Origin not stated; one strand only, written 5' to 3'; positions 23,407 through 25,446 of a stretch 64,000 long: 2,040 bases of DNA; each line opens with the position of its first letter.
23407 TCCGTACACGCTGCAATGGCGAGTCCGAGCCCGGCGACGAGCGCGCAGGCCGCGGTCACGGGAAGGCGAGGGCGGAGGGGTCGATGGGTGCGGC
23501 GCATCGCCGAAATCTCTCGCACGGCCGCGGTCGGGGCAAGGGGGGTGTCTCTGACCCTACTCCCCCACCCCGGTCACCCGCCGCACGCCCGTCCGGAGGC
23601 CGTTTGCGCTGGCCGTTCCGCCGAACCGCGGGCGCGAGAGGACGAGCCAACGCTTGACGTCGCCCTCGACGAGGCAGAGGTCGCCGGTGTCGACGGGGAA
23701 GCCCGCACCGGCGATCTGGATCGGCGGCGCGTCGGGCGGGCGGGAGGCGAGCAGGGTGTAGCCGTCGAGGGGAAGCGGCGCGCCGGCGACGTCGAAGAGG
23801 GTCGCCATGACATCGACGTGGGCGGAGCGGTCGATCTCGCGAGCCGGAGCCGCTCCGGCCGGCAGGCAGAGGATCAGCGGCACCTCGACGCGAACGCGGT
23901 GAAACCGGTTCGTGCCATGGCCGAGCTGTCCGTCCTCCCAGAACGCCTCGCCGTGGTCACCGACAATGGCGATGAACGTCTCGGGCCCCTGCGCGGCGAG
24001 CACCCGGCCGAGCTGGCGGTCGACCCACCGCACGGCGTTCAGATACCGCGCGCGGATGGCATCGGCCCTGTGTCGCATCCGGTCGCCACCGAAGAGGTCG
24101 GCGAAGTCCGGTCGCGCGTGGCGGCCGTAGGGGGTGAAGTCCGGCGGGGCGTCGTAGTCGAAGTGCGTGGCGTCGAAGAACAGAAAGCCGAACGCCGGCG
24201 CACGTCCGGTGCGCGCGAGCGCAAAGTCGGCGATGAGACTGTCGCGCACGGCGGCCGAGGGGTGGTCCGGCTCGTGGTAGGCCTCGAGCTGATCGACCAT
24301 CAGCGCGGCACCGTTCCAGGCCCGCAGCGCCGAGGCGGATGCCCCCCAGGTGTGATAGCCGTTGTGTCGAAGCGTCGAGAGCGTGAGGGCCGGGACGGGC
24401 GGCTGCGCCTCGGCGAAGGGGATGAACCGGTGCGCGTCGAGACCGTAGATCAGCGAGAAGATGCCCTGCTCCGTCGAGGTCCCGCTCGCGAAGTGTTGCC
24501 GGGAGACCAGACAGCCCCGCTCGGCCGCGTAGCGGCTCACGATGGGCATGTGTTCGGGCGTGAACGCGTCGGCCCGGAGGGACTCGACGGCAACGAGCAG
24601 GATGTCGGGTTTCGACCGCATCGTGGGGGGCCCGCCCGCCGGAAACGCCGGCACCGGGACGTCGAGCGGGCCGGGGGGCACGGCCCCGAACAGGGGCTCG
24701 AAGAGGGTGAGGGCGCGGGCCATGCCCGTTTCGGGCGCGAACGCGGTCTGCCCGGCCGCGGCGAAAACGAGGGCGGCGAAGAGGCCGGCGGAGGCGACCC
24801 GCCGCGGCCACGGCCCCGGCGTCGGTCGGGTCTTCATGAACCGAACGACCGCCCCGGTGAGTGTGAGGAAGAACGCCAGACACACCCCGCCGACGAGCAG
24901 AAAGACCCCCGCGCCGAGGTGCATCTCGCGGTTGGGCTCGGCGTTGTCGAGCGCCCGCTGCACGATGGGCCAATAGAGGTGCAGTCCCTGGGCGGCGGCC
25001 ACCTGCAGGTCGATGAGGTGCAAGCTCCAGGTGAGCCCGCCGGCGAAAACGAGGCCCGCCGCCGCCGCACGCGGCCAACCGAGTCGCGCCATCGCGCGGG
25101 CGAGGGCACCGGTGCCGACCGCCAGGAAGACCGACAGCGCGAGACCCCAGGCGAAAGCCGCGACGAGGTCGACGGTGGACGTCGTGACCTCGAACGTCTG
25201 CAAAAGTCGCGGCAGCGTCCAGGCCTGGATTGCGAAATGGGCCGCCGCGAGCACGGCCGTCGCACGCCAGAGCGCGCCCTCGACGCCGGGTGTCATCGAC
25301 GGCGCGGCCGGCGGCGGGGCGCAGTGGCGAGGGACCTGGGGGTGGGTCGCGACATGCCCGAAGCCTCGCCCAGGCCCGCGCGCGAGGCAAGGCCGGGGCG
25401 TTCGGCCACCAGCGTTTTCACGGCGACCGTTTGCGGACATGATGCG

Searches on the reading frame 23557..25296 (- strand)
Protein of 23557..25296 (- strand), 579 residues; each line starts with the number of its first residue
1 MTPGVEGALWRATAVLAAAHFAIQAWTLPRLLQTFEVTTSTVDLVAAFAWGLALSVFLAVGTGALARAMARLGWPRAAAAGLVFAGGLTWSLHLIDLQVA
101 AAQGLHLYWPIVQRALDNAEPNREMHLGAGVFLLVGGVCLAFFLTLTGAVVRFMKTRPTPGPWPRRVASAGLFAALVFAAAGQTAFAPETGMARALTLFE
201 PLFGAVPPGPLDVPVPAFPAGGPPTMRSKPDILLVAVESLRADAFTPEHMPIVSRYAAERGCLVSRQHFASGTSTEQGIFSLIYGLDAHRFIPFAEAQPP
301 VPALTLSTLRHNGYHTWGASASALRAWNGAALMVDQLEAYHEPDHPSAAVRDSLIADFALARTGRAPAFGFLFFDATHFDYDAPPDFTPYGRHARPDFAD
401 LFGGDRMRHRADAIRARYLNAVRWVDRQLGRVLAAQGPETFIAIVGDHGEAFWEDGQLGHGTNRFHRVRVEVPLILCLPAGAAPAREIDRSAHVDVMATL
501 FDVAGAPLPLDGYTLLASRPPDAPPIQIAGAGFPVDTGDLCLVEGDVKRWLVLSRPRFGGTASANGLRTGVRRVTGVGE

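Call 14: search_protein_families(library=pfam, proteins=[window:23557-25296:-], max_evalue=10)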
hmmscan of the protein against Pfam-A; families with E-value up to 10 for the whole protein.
window:23557-25296:- (579 aa): 2 families
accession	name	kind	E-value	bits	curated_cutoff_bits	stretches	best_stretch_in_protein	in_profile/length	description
PF00884.28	Sulfatase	-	3.3e-22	79.6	25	1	230-506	1-301/301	Sulfatase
PF01663.27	Phosphodiest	-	0.25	11.3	23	1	405-453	171-224/342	Type I phosphodiesterase / nucleotide pyrophosphatase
